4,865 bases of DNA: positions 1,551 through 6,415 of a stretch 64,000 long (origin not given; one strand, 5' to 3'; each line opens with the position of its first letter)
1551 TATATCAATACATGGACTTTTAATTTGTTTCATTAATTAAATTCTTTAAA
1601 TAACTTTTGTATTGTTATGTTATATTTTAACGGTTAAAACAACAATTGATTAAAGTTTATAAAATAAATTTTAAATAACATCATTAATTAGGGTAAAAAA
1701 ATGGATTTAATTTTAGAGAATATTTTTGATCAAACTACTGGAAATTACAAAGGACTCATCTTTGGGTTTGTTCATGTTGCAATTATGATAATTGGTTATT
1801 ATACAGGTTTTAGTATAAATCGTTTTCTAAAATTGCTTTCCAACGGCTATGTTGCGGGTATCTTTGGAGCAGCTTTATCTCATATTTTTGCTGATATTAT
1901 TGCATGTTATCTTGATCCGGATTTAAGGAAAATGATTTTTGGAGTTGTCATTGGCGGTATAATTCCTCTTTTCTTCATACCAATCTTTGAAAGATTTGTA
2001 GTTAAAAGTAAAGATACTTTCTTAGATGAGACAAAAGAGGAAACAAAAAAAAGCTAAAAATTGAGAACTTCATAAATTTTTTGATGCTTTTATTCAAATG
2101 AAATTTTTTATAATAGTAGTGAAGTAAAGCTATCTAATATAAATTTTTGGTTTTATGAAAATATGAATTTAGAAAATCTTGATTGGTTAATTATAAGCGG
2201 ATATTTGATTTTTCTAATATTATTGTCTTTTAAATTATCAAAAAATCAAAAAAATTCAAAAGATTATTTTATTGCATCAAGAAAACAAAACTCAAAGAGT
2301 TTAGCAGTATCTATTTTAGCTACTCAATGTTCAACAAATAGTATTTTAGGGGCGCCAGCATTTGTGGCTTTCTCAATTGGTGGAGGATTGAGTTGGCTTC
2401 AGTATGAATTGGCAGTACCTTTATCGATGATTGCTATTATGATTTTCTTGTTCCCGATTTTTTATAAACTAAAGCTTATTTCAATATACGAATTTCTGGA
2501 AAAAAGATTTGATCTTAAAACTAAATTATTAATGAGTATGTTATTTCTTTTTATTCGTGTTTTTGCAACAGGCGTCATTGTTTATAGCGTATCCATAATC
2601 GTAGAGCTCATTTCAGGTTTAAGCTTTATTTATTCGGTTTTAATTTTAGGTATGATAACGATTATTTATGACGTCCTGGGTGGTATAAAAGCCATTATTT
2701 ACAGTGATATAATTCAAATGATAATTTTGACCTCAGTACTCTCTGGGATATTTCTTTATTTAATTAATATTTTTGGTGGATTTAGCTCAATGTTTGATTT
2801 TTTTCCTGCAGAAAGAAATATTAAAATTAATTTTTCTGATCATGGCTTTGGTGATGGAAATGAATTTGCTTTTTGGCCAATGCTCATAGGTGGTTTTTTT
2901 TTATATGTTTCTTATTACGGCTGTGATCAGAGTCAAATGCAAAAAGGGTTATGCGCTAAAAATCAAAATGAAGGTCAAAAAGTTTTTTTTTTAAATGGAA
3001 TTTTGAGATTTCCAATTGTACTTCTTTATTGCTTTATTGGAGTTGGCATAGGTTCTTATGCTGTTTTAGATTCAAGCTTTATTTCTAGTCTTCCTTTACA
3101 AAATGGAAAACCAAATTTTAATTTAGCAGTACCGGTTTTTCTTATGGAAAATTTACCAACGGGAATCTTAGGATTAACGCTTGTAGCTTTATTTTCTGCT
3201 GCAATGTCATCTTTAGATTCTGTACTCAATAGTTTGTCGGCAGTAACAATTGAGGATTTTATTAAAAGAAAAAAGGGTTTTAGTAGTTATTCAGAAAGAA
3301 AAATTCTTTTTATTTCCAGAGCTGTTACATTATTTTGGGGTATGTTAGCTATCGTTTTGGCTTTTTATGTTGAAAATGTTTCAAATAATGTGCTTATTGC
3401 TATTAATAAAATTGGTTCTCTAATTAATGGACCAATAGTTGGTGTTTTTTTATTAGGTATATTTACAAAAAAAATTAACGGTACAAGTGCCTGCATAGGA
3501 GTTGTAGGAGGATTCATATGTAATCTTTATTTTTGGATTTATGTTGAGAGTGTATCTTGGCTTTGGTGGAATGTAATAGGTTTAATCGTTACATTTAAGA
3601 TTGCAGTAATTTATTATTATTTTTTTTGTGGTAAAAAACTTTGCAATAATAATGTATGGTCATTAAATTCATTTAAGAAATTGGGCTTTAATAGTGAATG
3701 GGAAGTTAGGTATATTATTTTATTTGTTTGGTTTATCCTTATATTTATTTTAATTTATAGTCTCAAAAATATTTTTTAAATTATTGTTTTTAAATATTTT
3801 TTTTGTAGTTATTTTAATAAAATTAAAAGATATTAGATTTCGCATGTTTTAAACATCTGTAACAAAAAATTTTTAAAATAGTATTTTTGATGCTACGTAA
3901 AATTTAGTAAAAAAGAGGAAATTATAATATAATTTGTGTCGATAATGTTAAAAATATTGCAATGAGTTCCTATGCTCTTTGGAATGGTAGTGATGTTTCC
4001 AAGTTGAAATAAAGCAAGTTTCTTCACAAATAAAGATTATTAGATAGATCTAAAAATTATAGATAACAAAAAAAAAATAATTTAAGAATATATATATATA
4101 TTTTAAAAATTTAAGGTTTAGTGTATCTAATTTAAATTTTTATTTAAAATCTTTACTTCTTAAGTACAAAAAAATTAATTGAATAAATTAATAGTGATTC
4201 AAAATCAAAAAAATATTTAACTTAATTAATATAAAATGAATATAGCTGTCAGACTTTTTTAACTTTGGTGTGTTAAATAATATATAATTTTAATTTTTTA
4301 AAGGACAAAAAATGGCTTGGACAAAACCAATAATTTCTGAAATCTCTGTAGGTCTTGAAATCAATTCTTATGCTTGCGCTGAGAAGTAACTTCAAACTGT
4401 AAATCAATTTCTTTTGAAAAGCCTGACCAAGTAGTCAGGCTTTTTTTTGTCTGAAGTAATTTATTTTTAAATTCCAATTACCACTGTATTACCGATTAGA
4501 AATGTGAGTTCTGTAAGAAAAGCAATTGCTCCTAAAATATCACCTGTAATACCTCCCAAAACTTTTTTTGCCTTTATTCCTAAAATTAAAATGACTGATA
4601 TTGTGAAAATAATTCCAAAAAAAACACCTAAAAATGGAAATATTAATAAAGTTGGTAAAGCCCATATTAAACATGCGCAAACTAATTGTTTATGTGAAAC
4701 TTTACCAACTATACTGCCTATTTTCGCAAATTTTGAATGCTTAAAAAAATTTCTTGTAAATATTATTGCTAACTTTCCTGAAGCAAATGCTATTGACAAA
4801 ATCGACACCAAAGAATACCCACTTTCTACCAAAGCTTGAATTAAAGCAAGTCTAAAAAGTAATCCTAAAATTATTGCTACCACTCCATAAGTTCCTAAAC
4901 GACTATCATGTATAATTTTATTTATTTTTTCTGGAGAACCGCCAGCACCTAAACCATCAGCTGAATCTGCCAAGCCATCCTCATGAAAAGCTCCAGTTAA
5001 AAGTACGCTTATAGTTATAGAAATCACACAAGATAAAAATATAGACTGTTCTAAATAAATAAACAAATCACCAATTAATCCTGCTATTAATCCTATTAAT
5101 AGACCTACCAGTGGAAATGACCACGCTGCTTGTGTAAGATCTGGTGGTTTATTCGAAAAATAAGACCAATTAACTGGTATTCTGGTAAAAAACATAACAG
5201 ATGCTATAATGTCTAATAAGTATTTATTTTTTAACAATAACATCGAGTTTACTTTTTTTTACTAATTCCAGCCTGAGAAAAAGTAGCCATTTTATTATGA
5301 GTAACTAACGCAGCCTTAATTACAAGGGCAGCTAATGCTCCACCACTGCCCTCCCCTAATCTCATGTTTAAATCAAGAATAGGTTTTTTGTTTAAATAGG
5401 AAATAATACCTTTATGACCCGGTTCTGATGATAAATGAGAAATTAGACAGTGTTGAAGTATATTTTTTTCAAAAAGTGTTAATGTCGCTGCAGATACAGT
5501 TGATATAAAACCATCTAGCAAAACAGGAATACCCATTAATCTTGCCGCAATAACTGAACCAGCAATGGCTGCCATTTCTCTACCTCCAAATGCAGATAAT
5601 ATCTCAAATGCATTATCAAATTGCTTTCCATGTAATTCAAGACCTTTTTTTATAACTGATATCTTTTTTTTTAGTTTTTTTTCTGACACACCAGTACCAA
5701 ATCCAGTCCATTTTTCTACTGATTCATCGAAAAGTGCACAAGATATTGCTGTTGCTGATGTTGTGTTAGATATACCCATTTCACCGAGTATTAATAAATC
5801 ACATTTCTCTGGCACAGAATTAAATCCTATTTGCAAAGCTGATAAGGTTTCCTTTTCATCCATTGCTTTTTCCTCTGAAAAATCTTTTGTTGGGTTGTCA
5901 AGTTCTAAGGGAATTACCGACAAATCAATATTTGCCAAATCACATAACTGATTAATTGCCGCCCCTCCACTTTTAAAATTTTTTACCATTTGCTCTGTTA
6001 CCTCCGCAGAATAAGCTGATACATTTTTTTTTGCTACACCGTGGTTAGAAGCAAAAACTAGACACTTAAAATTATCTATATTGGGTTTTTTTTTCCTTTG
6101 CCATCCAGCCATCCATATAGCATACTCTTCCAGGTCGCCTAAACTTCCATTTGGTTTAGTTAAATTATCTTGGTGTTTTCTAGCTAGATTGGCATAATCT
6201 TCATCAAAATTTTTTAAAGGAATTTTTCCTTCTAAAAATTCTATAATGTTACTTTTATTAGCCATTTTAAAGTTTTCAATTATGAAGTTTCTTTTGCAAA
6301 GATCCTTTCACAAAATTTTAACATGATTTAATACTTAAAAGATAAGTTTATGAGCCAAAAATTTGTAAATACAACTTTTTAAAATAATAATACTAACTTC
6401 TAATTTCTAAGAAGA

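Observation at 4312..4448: Stand-alone PqqA-like peptide gene with its own RBS and terminator, and no pqqBCDE nearby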

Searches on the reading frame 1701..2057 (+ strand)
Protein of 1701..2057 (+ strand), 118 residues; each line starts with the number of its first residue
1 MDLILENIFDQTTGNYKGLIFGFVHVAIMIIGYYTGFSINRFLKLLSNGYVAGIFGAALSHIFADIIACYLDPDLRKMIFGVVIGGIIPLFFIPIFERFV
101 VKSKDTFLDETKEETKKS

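Call 10: search_protein_families(library=pfam, proteins=[window:1701-2057:+], max_evalue=0.001)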
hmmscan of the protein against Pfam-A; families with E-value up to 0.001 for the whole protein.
window:1701-2057:+ (118 aa): 0 families

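Call 15: find_encoding_contigs(protein=window:1701-2057:+, flank=10000, max_places=4)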
Protein window:1701-2057:+ (118 aa): 11 contigs read that carry it; 4 places shown.
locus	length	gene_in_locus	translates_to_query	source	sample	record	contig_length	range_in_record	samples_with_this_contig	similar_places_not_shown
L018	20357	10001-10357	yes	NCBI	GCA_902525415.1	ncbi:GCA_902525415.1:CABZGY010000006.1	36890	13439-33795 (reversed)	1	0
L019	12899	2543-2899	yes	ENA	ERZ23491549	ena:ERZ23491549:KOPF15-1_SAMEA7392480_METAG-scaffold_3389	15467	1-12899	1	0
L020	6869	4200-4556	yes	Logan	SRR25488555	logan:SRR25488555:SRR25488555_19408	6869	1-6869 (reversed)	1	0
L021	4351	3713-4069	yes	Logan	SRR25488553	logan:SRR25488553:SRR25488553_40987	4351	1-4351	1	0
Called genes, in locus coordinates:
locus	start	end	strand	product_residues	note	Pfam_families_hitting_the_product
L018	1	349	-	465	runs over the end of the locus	PF00474:SSF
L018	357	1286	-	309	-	PF01209:Ubie_methyltran, PF05175:MTS (weak), PF08241:Methyltransf_11, PF08242:Methyltransf_12, PF13649:Methyltransf_25, PF13847:Methyltransf_31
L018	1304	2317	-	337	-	PF05721:PhyH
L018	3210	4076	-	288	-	PF19795:DUF6279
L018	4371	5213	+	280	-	PF00106:adh_short, PF08659:KR, PF13561:adh_short_C2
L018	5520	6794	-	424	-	PF00270:DEAD, PF04851:ResIII, PF16203:ERCC3_RAD25_C (weak), PF00271:Helicase_C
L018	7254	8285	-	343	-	PF13570:Beta-prop_ACSF4, PF24807:WD40_CDC20-Fz, PF25174:Beta-prop_THOC3, PF23381:Beta-prop_IFT122_1st, PF25173:Beta-prop_WDR3_1st, PF23775:Beta-prop_RIG_2nd, PF25391:WD40_Gbeta, PF25174:Beta-prop_THOC3, +37 more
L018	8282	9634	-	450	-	PF02492:cobW, PF07683:CobW_C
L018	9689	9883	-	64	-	PF06945:DUF1289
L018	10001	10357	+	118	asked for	-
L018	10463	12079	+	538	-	PF00474:SSF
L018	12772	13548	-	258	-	PF02654:CobS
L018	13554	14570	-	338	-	PF02277:DBI_PRT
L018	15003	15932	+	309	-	PF13409:GST_N_2, PF00043:GST_C, PF14497:GST_C_3 (weak), PF13410:GST_C_2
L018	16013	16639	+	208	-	PF08856:DUF1826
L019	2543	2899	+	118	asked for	-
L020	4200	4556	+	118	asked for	-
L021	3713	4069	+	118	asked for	-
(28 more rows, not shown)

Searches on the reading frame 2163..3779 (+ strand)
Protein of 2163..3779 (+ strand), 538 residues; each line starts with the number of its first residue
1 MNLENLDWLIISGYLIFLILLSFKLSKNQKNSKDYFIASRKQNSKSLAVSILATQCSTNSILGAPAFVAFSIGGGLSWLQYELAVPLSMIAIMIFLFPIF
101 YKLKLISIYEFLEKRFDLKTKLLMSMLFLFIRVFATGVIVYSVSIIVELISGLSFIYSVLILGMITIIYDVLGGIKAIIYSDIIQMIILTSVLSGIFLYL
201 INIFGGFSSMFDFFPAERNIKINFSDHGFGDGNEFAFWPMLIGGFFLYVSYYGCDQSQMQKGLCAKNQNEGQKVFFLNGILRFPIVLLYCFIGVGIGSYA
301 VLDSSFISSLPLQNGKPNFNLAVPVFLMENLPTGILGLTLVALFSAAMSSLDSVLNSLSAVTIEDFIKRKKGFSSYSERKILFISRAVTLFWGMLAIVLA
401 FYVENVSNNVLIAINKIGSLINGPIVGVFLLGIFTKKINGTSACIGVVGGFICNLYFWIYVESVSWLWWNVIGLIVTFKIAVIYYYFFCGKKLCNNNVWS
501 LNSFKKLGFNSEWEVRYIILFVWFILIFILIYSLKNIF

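Call 10: search_protein_families(library=pfam, proteins=[window:2163-3779:+], max_evalue=0.001)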
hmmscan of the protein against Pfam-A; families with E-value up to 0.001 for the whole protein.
window:2163-3779:+ (538 aa): 1 family
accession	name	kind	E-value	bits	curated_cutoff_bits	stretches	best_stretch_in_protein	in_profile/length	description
PF00474.23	SSF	-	3.5e-38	132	22.8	1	35-450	1-406/406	Sodium:solute symporter family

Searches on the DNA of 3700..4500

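Call 38: search_rna_families(source=window, start=3700, end=4500, threshold=evalue, max_evalue=1)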
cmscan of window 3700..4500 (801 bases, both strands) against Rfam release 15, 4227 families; matches with E-value up to 1: 4.
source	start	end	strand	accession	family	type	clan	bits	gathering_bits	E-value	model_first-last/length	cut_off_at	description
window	4384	4451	+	RF02064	STnc370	Gene; sRNA;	-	26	54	0.47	1-71/71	no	Enterobacterial sRNA STnc370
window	4418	4470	-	RF02844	RefA9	Gene; antisense;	-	24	49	0.33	1-64/64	no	Enterococcus sRNA A9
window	4404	4500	-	RF00121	MicC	Gene; sRNA;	-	22.6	90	0.83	22-123/123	5'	MicC RNA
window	4357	4482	+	RF02634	EF3314_EF3315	Gene; sRNA;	-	18.7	100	0.087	1-141/141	no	Enterococcus sRNA EF3314_EF3315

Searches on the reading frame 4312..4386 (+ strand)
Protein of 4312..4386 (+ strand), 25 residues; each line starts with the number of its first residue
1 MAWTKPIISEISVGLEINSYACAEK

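Call 5: search_protein_families(library=ncbifam, proteins=[window:4312-4386:+], max_evalue=10)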
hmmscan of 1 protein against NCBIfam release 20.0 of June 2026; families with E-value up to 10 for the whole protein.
seq(25 aa): 1 family
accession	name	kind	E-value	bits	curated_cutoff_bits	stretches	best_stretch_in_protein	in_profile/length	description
TIGR02107.1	PQQ_syn_pqqA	equivalog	5.3e-10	38.9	20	1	3-23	1-21/21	pyrroloquinoline quinone precursor peptide PqqA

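Call 6: search_protein_families(library=pfam, proteins=[window:4312-4386:+], max_evalue=10)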
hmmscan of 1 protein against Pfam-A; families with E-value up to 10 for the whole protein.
seq(25 aa): 1 family
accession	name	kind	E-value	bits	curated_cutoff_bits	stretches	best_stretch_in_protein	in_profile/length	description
PF08042.16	PqqA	-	2.3e-08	34.3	21.1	1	2-20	1-19/19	PqqA family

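Call 63: search_solved_structures(query=window:4312-4386:+, max_evalue=10, show_alignments=3)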
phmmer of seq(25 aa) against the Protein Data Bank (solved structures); distinct sequences matched with E-value up to 10: 0.

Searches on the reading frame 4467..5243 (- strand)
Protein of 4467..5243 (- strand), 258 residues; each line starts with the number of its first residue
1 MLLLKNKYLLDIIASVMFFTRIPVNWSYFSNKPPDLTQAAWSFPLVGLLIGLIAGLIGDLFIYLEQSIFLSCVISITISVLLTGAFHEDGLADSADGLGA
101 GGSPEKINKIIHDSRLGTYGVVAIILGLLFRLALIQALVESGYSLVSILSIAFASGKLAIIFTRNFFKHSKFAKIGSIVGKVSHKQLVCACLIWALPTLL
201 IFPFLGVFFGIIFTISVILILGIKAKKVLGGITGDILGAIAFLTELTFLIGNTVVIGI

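Call 10: search_protein_families(library=pfam, proteins=[window:4467-5243:-], max_evalue=0.001)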
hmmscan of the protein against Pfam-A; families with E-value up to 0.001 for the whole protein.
window:4467-5243:- (258 aa): 1 family
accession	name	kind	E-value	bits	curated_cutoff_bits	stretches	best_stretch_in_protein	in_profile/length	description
PF02654.20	CobS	-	7.2e-45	154.1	23.2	1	16-250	2-207/207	Cobalamin-5-phosphate synthase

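Call 12: find_encoding_contigs(protein=window:4467-5243:-, flank=10000, max_places=6)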
Protein window:4467-5243:- (258 aa): 23 contigs read that carry it; 6 places shown.
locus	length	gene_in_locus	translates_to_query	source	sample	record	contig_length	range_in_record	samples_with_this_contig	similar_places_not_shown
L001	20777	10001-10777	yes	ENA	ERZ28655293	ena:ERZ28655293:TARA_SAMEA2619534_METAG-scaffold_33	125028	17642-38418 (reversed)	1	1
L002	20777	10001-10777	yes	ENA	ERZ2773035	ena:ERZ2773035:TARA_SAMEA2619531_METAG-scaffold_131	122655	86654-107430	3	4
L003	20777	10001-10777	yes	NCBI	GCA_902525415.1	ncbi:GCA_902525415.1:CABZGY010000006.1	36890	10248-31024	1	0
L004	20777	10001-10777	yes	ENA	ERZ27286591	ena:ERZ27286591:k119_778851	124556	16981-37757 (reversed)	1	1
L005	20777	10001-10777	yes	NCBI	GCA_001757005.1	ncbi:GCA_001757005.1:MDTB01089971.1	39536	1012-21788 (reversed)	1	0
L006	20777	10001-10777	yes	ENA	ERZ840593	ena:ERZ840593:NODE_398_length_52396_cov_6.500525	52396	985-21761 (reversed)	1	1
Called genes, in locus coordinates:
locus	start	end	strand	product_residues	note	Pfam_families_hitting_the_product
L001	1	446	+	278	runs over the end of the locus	PF00158:Sigma54_activat (faint), PF13245:AAA_19 (weak), PF07724:AAA_2, PF13401:AAA_22 (weak), PF00004:AAA, PF07728:AAA_5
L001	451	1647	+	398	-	PF05762:VWA_CoxE (faint)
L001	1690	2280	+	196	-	-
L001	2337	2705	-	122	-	-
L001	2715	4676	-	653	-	PF07715:Plug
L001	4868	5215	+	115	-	-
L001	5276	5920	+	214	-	-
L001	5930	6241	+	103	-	PF00403:HMA (weak)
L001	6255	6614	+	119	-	-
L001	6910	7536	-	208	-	PF08856:DUF1826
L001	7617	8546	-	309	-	PF13409:GST_N_2, PF00043:GST_C, PF14497:GST_C_3 (weak), PF13410:GST_C_2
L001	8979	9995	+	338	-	PF02277:DBI_PRT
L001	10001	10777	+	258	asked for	PF02654:CobS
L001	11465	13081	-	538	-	PF00474:SSF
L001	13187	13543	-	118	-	-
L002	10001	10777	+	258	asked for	PF02654:CobS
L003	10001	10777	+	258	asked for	PF02654:CobS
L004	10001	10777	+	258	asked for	PF02654:CobS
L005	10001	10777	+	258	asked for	PF02654:CobS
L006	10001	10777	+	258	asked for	PF02654:CobS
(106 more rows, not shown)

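Call 13: find_related_loci(query=window:4467-5243:-, collection=genome_contigs, flank=10000)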
Query window:4467-5243:- (258 aa) in genome_contigs; peptide patterns used: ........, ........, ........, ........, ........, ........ (x = any residue, [..] = any of these).
246 stretches matched a pattern; 11 encode a relative of the query (tblastn E <= 1e-3); 11 distinct loci.
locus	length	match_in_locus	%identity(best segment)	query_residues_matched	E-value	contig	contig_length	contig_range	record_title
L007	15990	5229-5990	69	3-256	2e-113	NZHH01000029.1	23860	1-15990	MAG: Rickettsiales bacterium isolate MED652 57331, whole genome shotgun sequence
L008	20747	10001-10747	66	3-251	7e-103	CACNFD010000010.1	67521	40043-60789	MAG: uncultured SAR116 cluster alpha proteobacterium isolate AG-892-O07 genome assembly, contig: AG-892-O07_NODE_10, who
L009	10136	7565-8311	65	3-251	4e-101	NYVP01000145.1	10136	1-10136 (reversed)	MAG: Verrucomicrobiales bacterium isolate CPC300 104034, whole genome shotgun sequence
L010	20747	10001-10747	64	3-251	1e-100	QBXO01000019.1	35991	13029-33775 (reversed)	SAR116 cluster bacterium AG-321-K23 Ga0172092_119, whole genome shotgun sequence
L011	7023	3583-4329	61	3-251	2e-99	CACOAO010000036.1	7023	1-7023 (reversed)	MAG: uncultured SAR116 cluster alpha proteobacterium isolate AH-287-L13 genome assembly, contig: AH-287-L13_NODE_36, who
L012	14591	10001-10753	64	1-251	4e-98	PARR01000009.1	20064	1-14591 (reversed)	MAG: Rickettsiales bacterium isolate SP101 6776, whole genome shotgun sequence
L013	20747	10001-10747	67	3-251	1e-97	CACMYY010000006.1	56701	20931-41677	MAG: uncultured SAR116 cluster alpha proteobacterium isolate AG-892-I13 genome assembly, contig: AG-892-I13_NODE_6, whol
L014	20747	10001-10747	65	3-251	5e-96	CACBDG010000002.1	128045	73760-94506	uncultured SAR116 cluster alpha proteobacterium isolate AG-899-E11 genome assembly, contig: AG-899-E11_NODE_2, whole gen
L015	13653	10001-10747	65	3-251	1e-93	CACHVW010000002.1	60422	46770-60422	uncultured SAR116 cluster alpha proteobacterium isolate AG-430-M22 genome assembly, contig: AG-430-M22_NODE_2, whole gen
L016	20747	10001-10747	66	3-251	3e-93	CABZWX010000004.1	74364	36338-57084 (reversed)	MAG: uncultured SAR116 cluster alpha proteobacterium isolate AG-896-N20 genome assembly, contig: AG-896-N20_NODE_4, whol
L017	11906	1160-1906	64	3-251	6e-93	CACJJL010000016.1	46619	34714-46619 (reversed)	MAG: uncultured SAR116 cluster alpha proteobacterium isolate AG-915-E09 genome assembly, contig: AG-915-E09_NODE_16, who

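Call 51: find_encoding_contigs(protein=window:4467-5243:-, flank=10000, max_places=10)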
Protein window:4467-5243:- (258 aa): 23 contigs read that carry it; 10 places shown.
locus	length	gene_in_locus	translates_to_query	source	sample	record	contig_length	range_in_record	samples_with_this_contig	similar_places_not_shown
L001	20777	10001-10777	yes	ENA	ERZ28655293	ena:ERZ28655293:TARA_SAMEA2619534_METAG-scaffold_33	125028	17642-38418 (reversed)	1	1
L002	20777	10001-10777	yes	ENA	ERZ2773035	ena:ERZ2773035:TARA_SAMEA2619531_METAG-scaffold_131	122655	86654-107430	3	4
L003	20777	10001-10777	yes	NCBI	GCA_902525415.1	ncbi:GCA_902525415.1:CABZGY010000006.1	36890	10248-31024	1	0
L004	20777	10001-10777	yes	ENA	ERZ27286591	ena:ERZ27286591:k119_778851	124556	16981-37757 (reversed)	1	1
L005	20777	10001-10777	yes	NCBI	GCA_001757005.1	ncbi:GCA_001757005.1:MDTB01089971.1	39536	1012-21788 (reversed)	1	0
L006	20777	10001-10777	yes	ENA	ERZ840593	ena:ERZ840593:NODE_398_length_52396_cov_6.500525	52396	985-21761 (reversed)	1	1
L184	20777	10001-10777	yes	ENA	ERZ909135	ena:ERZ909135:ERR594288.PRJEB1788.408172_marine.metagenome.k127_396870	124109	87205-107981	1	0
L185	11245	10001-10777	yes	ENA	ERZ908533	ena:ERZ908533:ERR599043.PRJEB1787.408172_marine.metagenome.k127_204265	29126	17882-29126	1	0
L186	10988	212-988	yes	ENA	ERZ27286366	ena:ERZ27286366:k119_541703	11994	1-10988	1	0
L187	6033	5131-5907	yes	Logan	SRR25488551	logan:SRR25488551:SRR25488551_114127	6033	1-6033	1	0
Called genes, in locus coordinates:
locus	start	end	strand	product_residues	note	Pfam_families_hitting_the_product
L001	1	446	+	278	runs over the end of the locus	PF00158:Sigma54_activat (faint), PF13245:AAA_19 (weak), PF07724:AAA_2, PF13401:AAA_22 (weak), PF00004:AAA, PF07728:AAA_5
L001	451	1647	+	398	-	PF05762:VWA_CoxE (faint)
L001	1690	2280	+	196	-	-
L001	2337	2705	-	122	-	-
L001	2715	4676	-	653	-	PF07715:Plug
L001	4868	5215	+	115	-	-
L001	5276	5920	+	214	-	-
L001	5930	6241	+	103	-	PF00403:HMA (weak)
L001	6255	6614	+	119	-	-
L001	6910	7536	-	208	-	PF08856:DUF1826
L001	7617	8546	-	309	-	PF13409:GST_N_2, PF00043:GST_C, PF14497:GST_C_3 (weak), PF13410:GST_C_2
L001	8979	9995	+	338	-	PF02277:DBI_PRT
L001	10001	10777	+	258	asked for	PF02654:CobS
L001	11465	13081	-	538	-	PF00474:SSF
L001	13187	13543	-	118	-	-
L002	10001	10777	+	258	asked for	PF02654:CobS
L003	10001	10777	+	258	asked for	PF02654:CobS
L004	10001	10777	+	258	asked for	PF02654:CobS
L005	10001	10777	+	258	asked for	PF02654:CobS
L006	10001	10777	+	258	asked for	PF02654:CobS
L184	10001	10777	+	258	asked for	PF02654:CobS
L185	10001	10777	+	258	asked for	PF02654:CobS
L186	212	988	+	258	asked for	PF02654:CobS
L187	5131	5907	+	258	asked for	PF02654:CobS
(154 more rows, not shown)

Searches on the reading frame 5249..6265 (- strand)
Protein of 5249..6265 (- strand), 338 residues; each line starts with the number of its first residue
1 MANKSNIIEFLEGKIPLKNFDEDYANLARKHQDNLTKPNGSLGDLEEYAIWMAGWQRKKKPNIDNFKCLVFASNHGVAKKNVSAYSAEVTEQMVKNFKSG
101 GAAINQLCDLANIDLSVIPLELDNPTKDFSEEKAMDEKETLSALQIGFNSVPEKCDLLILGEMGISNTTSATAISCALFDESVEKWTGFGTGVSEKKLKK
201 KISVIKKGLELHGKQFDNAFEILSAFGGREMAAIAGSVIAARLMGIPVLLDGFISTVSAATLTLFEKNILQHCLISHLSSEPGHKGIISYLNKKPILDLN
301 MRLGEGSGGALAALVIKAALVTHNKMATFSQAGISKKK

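Call 10: search_protein_families(library=pfam, proteins=[window:5249-6265:-], max_evalue=0.001)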
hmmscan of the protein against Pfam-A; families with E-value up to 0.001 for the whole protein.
window:5249-6265:- (338 aa): 1 family
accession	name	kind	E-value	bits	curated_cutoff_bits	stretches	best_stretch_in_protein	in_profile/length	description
PF02277.22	DBI_PRT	-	2.1e-109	366.2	22.6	1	19-334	3-329/329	Phosphoribosyltransferase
